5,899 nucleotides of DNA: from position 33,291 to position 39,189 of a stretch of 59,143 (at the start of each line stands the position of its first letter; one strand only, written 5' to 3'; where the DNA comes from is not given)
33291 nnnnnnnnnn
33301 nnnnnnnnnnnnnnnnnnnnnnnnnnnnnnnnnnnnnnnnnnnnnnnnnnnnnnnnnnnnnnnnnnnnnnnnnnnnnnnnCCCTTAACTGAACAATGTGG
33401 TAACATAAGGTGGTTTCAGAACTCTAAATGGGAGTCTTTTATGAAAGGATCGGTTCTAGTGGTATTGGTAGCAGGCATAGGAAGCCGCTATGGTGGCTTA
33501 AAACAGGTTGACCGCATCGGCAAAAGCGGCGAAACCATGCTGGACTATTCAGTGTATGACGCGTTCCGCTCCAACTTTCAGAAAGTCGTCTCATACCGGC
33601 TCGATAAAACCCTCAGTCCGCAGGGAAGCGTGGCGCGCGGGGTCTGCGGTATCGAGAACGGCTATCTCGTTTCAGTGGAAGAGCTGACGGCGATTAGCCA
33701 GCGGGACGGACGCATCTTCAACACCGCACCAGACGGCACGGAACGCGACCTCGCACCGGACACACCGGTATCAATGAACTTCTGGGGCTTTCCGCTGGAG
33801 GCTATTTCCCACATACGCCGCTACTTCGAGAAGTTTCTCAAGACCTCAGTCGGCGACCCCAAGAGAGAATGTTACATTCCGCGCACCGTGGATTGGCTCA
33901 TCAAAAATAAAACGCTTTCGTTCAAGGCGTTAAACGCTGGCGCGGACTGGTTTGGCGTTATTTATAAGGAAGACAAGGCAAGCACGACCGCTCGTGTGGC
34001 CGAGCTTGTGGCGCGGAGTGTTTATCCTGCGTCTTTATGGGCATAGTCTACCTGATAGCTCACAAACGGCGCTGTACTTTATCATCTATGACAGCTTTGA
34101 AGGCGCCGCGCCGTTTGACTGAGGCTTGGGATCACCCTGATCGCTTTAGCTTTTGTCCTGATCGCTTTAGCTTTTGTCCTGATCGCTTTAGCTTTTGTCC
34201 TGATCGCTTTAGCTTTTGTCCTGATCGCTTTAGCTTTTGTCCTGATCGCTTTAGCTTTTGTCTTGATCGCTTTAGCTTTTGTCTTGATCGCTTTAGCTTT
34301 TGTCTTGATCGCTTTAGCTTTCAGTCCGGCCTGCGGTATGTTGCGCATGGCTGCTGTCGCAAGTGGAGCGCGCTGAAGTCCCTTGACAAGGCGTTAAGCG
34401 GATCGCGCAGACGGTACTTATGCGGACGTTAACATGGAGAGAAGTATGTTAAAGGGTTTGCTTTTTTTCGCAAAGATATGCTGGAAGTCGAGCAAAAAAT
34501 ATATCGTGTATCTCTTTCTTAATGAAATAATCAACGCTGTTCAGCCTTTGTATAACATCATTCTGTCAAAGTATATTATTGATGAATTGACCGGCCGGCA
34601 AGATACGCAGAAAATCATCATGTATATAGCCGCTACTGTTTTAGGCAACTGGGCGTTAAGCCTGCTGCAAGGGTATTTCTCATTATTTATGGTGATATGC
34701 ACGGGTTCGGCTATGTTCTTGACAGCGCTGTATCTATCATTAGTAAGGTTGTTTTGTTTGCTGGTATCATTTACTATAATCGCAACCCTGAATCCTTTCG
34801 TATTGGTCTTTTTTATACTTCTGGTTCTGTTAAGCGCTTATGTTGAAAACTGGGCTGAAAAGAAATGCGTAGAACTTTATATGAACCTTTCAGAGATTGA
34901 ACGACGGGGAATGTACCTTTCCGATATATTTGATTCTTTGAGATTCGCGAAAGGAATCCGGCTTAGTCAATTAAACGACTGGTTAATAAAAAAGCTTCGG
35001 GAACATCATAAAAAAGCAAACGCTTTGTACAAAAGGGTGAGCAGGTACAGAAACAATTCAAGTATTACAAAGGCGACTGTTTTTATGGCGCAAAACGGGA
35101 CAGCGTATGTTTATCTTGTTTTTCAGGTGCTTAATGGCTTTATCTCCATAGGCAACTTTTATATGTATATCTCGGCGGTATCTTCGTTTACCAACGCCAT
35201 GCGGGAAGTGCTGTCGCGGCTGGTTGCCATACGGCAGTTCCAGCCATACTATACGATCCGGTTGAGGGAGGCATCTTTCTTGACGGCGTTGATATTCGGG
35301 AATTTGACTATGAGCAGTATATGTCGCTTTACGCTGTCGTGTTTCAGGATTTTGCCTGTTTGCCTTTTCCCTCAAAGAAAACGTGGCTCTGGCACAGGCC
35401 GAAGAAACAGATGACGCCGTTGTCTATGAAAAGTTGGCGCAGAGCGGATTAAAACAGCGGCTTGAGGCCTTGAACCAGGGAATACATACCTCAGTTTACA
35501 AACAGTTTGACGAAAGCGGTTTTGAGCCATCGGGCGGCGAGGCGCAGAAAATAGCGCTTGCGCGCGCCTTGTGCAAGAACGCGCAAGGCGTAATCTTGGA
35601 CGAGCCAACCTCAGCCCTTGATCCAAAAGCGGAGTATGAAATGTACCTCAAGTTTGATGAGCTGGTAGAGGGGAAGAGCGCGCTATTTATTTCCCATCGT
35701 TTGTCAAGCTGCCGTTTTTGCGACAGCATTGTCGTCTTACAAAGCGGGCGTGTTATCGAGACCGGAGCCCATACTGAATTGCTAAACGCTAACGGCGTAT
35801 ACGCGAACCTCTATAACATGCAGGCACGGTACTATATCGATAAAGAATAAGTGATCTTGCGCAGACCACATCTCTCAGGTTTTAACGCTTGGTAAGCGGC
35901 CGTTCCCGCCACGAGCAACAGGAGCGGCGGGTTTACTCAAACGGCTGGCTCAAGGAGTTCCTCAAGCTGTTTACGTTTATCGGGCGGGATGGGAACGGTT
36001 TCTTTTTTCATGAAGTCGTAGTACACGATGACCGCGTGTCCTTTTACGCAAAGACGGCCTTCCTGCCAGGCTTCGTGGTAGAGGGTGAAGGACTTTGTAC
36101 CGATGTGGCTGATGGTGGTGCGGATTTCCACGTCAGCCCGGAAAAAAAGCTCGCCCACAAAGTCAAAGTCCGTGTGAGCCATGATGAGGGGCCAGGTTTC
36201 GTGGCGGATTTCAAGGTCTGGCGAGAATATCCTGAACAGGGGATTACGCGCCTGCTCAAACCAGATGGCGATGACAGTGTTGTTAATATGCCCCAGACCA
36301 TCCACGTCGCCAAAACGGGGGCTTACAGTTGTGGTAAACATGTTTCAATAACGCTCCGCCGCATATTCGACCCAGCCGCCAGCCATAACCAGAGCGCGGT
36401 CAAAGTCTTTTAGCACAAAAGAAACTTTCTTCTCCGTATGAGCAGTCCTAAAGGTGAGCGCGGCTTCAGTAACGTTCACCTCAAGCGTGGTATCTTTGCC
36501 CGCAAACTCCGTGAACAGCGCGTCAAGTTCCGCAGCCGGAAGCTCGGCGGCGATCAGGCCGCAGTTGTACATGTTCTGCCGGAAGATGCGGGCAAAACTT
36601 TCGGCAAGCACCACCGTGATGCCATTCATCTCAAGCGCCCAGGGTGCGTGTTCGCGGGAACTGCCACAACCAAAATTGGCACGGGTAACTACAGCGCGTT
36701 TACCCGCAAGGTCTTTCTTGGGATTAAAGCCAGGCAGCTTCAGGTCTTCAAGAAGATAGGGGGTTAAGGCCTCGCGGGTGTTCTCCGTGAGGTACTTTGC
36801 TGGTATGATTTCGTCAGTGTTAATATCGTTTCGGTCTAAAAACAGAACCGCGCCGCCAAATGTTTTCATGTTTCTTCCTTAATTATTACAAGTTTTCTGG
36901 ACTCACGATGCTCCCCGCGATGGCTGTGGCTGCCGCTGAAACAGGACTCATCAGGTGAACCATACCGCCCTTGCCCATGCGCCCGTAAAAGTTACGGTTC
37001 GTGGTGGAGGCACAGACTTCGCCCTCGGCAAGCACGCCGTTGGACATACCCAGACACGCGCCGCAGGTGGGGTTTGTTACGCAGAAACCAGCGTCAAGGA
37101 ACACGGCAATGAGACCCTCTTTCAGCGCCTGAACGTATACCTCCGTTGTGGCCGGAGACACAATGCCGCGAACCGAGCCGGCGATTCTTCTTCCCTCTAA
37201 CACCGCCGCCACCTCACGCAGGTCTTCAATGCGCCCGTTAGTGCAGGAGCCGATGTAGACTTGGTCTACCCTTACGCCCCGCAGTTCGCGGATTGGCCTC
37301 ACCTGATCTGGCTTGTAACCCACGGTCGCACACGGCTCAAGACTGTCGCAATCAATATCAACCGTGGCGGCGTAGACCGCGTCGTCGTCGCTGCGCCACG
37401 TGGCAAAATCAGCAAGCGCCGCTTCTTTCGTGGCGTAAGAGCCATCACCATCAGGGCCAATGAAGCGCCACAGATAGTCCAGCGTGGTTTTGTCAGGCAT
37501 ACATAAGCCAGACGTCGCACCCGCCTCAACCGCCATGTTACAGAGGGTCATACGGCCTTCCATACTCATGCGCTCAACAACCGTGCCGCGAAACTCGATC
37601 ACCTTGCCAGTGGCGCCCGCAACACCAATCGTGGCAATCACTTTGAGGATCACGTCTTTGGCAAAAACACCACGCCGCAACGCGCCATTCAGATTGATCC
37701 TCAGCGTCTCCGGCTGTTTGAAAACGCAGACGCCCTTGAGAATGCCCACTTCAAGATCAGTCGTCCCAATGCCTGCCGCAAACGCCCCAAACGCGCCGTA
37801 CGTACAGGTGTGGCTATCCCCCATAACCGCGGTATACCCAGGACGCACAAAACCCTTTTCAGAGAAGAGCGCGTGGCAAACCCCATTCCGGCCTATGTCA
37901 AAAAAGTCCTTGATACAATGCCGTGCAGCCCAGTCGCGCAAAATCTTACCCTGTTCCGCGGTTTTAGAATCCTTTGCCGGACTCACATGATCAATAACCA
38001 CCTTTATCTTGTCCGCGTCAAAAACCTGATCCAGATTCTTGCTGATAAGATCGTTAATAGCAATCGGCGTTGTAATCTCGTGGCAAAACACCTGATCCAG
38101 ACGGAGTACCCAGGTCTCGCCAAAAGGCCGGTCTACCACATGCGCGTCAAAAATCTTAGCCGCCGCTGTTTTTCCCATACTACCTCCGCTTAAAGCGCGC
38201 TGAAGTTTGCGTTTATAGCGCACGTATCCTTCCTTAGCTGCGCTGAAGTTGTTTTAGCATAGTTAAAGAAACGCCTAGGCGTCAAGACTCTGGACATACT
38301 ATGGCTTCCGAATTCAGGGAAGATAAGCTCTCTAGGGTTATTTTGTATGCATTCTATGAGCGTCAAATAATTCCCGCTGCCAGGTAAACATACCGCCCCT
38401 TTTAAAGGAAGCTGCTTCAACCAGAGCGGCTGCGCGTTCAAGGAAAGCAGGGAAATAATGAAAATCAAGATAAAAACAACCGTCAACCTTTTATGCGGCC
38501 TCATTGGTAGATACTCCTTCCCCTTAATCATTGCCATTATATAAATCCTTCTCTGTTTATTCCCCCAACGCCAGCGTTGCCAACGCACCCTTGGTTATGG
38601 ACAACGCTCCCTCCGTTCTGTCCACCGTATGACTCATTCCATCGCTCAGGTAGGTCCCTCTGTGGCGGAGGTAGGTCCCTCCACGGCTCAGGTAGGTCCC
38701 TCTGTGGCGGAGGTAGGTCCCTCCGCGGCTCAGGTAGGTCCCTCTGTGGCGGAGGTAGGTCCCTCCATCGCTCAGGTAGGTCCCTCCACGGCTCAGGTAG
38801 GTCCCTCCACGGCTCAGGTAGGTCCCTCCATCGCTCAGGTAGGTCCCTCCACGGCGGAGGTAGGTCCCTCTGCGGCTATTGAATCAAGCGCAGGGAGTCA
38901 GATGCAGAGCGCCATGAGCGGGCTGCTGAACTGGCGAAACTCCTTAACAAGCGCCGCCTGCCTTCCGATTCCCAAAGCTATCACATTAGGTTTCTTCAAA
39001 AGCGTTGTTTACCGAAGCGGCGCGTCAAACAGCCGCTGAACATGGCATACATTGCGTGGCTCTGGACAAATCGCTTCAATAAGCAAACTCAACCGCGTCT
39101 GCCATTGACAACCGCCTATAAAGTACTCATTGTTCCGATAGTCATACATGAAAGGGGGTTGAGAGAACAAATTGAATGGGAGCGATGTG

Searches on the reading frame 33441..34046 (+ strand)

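Call 38: search_protein_families(library=pfam, proteins=[window:33441-34046:+], max_evalue=0.1)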
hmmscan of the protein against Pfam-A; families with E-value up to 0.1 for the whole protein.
window:33441-34046:+ (201 aa): 1 family
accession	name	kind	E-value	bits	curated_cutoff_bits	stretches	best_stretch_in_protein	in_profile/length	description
PF12804.13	NTP_transf_3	-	0.059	14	27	1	7-50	2-43/160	MobA-like NTP transferase domain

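Call 76: search_protein_families(library=ncbifam, proteins=[window:33441-34046:+], max_evalue=0.01)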
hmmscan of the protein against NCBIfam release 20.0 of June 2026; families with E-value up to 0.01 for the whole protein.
window:33441-34046:+ (201 aa): 0 families

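Call 77: search_protein_families(library=phrogs, proteins=[window:33441-34046:+], max_evalue=0.01)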
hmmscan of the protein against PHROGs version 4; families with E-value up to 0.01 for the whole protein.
window:33441-34046:+ (201 aa): 0 families

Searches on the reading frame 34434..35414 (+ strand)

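Call 11: search_protein_families(library=pfam, proteins=[window:34434-35414:+])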
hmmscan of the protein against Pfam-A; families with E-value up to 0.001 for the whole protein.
window:34434-35414:+ (326 aa): 0 families

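Call 76: search_protein_families(library=ncbifam, proteins=[window:34434-35414:+], max_evalue=0.01)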
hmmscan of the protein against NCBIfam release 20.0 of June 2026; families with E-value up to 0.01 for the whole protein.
window:34434-35414:+ (326 aa): 2 families
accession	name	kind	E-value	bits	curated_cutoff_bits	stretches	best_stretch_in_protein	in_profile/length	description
NF045998.1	cleave_ABC_plasm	equivalog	3.3e-09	35.6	500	1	97-270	268-439/673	Mbov_0121 family peptidase domain-containing ABC transporter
TIGR03797.1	NHLM_micro_ABC2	equivalog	0.0038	15.8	709.4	1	97-274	258-426/686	NHLP bacteriocin export ABC transporter permease/ATPase subunit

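Call 77: search_protein_families(library=phrogs, proteins=[window:34434-35414:+], max_evalue=0.01)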
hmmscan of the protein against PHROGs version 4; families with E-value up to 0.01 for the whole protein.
window:34434-35414:+ (326 aa): 1 family
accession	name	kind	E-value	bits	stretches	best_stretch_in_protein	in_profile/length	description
phrog_2392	-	moron, auxiliary metabolic gene and host takeover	4.9e-05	22.8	1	95-270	274-448/726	ABC transporter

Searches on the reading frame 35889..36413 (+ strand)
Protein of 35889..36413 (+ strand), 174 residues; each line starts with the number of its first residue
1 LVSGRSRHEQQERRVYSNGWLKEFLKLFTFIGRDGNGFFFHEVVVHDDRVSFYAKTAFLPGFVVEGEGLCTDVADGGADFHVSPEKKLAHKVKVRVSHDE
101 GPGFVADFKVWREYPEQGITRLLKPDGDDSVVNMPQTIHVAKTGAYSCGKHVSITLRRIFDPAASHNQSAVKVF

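Call 38: search_protein_families(library=pfam, proteins=[window:35889-36413:+], max_evalue=0.1)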
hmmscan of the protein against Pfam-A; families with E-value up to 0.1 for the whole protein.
window:35889-36413:+ (174 aa): 1 family
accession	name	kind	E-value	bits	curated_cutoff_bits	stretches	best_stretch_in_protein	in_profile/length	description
PF06339.18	Ectoine_synth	-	0.033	14.9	27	1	9-84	10-81/127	Ectoine synthase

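Call 76: search_protein_families(library=ncbifam, proteins=[window:35889-36413:+], max_evalue=0.01)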
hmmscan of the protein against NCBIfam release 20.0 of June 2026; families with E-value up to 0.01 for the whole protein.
window:35889-36413:+ (174 aa): 0 families

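Call 77: search_protein_families(library=phrogs, proteins=[window:35889-36413:+], max_evalue=0.01)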
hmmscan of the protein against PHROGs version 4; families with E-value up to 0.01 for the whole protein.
window:35889-36413:+ (174 aa): 0 families

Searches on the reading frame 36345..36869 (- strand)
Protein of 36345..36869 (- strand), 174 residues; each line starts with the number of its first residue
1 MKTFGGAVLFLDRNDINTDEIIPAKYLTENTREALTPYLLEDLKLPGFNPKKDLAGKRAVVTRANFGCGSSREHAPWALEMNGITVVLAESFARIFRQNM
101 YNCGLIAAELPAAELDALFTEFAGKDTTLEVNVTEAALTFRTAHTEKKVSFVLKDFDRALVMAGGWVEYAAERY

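Call 38: search_protein_families(library=pfam, proteins=[window:36345-36869:-], max_evalue=0.1)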
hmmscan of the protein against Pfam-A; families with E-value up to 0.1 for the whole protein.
window:36345-36869:- (174 aa): 1 family
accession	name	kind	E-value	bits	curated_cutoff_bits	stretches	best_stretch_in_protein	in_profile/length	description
PF00694.25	Aconitase_C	-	2.9e-20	73.4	22.8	1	53-111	70-129/131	Aconitase C-terminal domain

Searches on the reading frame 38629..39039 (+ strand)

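Call 38: search_protein_families(library=pfam, proteins=[window:38629-39039:+], max_evalue=0.1)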
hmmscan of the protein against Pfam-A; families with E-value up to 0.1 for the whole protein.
window:38629-39039:+ (136 aa): 4 families
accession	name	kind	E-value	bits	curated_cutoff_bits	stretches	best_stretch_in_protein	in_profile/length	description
PF12244.13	DUF3606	-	0.00063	20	24.3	0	40-50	39-49/54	Protein of unknown function (DUF3606)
PF03940.18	MSSP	-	0.00078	19.4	21.2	0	42-52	20-30/51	Male specific sperm protein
PF00633.29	HHH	-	0.025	14.8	24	0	12-21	16-25/30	Helix-hairpin-helix motif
PF07437.17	YfaZ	-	0.054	13.6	23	0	55-85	70-100/180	YfaZ precursor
